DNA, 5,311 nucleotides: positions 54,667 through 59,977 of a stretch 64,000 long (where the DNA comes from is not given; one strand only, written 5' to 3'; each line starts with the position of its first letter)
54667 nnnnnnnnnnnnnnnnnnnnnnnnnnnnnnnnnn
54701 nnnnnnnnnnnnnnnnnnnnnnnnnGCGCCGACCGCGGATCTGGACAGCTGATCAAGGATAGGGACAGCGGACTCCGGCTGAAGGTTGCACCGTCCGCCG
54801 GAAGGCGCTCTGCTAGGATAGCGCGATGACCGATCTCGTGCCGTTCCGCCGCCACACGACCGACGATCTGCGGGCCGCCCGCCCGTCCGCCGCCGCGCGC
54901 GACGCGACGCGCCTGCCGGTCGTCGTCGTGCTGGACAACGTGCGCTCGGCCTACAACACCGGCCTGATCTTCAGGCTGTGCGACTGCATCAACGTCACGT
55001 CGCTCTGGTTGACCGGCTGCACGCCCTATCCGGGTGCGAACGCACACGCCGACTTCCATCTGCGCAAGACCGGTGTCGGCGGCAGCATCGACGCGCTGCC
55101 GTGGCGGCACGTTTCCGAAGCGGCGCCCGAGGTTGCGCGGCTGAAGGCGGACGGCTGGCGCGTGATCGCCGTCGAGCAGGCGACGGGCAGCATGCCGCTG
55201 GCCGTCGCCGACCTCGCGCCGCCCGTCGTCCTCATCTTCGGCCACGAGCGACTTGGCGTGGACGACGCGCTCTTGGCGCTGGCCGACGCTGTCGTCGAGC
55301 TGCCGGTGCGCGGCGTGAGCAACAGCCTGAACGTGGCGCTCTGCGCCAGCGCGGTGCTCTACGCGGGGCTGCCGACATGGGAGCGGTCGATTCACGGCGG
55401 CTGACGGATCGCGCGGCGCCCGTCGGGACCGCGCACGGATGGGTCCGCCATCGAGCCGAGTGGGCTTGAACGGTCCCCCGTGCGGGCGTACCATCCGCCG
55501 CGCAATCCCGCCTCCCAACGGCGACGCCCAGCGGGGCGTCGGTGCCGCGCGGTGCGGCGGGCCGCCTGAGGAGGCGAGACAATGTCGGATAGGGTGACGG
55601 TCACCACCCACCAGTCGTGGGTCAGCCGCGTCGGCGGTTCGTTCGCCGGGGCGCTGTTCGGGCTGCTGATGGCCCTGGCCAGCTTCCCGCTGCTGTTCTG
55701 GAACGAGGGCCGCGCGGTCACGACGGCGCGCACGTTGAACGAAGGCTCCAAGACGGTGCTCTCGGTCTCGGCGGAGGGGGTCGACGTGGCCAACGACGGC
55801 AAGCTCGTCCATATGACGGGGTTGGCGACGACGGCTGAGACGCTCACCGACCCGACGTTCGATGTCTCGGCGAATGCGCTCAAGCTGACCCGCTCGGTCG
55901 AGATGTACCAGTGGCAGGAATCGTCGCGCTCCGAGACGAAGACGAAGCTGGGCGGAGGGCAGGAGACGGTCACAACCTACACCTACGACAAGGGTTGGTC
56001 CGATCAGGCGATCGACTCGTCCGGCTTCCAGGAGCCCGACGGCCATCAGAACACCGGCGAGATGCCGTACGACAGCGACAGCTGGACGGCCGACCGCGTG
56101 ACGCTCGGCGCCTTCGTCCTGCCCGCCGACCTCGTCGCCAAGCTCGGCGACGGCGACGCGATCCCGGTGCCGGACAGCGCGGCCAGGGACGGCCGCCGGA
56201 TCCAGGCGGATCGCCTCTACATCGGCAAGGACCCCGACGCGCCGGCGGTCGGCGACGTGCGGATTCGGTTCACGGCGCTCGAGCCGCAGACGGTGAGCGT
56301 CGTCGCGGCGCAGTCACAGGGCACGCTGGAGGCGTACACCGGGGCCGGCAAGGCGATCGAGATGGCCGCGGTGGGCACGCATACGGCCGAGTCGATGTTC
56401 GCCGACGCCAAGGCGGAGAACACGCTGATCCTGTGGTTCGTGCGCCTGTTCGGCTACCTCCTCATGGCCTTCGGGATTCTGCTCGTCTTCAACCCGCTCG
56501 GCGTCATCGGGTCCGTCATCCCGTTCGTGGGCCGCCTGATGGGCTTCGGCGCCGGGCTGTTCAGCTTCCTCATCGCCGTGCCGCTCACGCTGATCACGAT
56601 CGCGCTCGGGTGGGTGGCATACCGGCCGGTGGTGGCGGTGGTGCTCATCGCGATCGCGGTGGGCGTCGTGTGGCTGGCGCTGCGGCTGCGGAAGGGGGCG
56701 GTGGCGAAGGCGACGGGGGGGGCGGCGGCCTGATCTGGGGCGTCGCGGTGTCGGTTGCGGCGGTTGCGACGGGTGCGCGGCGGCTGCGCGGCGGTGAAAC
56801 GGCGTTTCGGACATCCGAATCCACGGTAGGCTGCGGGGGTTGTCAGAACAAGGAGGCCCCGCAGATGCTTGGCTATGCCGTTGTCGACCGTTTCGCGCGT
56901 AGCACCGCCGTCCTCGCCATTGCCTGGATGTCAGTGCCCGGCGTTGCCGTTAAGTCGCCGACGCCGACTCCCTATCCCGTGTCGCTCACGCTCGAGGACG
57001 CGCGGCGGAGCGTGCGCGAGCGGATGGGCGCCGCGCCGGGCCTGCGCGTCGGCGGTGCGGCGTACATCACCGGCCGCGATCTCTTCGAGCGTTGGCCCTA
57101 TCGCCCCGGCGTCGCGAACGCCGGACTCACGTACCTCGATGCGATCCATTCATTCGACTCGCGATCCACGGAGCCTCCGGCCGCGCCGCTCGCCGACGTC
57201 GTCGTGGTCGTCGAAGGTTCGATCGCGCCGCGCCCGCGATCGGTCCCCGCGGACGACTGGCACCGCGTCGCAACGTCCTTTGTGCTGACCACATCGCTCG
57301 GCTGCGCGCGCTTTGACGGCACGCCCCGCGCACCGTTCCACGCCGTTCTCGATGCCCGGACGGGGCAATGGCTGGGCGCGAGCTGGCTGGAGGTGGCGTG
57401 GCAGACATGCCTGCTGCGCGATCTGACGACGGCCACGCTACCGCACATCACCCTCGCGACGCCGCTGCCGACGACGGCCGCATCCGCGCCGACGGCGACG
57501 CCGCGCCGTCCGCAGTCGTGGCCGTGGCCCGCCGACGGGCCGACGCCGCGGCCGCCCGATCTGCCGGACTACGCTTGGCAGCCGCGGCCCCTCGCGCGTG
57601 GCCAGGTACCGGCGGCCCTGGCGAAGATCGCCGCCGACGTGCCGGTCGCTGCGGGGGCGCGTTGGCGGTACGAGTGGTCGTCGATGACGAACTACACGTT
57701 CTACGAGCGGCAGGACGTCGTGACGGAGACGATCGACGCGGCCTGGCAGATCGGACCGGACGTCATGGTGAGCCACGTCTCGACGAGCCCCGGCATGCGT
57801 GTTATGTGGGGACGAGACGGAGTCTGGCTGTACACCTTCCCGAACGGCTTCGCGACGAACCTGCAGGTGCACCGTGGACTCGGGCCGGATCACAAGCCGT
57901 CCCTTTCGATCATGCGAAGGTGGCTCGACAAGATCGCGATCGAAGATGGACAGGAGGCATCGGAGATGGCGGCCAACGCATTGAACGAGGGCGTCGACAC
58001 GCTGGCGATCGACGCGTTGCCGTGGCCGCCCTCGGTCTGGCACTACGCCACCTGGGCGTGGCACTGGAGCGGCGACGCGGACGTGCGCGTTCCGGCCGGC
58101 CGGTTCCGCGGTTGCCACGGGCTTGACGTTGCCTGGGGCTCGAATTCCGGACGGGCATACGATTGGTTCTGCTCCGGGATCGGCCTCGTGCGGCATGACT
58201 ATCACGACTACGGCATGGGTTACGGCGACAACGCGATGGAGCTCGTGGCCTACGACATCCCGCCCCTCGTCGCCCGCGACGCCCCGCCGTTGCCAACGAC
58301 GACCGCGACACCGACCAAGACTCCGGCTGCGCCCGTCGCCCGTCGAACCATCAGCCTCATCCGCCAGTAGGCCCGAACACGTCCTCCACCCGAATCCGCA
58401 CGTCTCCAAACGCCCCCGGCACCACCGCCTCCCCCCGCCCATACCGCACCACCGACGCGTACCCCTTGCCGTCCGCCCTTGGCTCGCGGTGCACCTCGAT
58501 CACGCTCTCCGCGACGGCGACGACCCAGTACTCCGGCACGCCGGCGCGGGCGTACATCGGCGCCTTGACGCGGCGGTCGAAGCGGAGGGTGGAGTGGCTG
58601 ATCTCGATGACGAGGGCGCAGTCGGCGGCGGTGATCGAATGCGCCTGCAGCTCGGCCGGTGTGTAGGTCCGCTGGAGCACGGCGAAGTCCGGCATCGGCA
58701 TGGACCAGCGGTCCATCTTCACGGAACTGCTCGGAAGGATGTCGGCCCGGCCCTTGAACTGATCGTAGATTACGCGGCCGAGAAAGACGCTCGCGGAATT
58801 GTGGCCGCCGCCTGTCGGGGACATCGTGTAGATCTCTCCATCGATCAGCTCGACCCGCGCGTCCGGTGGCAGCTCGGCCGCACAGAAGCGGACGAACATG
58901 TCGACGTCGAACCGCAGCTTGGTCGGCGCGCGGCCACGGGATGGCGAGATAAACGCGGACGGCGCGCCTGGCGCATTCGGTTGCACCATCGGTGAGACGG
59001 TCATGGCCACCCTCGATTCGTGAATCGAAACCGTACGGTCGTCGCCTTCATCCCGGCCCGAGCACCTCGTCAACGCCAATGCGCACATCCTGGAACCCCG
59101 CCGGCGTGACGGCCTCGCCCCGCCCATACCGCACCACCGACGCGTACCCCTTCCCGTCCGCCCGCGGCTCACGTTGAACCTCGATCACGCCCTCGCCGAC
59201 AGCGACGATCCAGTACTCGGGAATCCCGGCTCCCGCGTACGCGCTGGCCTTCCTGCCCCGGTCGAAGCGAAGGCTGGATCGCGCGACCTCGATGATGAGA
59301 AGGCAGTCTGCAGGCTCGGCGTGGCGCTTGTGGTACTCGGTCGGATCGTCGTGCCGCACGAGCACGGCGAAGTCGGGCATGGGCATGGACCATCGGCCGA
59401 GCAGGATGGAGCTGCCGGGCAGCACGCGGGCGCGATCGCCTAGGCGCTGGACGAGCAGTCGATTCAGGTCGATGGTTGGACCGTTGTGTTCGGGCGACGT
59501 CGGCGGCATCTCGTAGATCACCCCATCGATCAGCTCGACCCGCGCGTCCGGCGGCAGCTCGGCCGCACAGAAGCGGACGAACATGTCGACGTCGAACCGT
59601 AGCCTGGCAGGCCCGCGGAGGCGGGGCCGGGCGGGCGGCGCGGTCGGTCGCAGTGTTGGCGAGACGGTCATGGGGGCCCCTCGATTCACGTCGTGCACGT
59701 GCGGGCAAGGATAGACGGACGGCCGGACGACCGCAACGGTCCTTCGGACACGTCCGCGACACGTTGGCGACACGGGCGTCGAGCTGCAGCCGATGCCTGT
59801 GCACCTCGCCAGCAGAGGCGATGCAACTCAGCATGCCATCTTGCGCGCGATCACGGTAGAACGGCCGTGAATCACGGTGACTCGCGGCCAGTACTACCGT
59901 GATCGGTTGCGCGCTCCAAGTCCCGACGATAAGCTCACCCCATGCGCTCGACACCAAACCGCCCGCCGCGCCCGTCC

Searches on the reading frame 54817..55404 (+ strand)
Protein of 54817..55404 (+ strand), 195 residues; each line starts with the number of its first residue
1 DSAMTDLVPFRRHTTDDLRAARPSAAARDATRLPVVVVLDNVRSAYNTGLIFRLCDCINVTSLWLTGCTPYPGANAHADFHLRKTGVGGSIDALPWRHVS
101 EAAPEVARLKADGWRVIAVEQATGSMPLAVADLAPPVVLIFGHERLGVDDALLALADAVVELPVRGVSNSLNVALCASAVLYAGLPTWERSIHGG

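Call 69: search_protein_families(library=pfam, proteins=[window:54817-55404:+], max_evalue=0.0001)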
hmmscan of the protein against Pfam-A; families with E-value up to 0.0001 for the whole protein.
window:54817-55404:+ (195 aa): 1 family
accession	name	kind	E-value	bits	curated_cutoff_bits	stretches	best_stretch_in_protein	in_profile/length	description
PF00588.24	SpoU_methylase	-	1.4e-24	87.2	29.7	1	35-182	2-142/142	SpoU rRNA Methylase family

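Call 87: find_encoding_contigs(protein=window:54826-55404:+, flank=10000, max_places=10)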
Protein window:54826-55404:+ (192 aa): 18 contigs read that carry it; 10 places shown.
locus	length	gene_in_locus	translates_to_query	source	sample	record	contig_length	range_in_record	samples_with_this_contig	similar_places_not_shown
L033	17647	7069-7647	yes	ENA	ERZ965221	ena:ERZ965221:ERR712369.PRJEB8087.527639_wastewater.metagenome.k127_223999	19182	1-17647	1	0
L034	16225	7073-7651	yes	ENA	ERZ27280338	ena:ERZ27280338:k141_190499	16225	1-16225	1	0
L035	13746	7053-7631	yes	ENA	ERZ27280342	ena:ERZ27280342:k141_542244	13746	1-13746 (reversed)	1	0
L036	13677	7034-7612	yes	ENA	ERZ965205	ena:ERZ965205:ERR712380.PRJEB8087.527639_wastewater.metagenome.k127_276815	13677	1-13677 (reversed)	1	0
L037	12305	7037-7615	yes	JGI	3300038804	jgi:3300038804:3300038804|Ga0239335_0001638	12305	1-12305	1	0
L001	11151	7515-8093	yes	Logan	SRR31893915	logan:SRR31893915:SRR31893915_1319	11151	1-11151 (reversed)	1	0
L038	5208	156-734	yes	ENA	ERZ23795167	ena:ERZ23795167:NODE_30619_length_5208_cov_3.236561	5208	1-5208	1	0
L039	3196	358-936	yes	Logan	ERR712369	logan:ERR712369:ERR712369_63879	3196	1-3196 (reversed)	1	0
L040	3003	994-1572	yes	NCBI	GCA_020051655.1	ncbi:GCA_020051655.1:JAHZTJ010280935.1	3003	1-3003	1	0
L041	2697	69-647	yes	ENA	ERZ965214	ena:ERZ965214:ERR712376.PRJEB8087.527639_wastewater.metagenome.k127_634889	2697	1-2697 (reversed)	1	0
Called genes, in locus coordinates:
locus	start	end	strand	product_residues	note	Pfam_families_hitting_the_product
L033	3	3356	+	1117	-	?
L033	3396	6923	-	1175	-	PF00092:VWA (weak), PF05762:VWA_CoxE, PF00092:VWA, PF13519:VWA_2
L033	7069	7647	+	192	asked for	PF00588:SpoU_methylase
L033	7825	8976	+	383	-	PF07787:TMEM43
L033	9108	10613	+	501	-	-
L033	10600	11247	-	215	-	PF05685:Uma2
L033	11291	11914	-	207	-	PF05685:Uma2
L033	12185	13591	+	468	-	-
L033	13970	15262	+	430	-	PF03447:NAD_binding_3 (weak), PF21135:DRL_cat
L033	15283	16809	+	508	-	PF00070:Pyr_redox (faint), PF01266:DAO (weak), PF01593:Amino_oxidase, PF12831:FAD_oxidored (weak), PF13450:NAD_binding_8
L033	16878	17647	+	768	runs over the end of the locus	?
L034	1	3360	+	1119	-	?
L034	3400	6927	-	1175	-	PF00092:VWA (weak), PF05762:VWA_CoxE, PF00092:VWA, PF13519:VWA_2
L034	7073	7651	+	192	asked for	PF00588:SpoU_methylase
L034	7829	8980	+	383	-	PF07787:TMEM43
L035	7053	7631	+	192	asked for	PF00588:SpoU_methylase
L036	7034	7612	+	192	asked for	PF00588:SpoU_methylase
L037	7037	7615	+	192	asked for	PF00588:SpoU_methylase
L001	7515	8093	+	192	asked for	PF00588:SpoU_methylase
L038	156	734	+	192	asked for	PF00588:SpoU_methylase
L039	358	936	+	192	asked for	PF00588:SpoU_methylase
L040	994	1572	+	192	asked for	PF00588:SpoU_methylase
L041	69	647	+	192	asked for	PF00588:SpoU_methylase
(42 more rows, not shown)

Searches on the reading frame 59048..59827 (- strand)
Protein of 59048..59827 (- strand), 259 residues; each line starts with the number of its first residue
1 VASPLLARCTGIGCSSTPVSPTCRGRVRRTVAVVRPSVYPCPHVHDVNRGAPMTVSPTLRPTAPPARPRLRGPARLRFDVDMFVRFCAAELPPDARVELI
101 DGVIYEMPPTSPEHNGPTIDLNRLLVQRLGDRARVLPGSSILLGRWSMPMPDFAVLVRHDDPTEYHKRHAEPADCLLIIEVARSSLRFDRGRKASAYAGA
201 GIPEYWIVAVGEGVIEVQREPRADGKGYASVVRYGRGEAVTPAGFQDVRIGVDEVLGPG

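Call 69: search_protein_families(library=pfam, proteins=[window:59048-59827:-], max_evalue=0.0001)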
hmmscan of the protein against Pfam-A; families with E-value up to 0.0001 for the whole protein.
window:59048-59827:- (259 aa): 1 family
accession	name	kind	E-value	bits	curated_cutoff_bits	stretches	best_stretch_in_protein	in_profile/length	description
PF05685.18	Uma2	-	1.2e-26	93.7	27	1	83-249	4-168/172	Putative restriction endonuclease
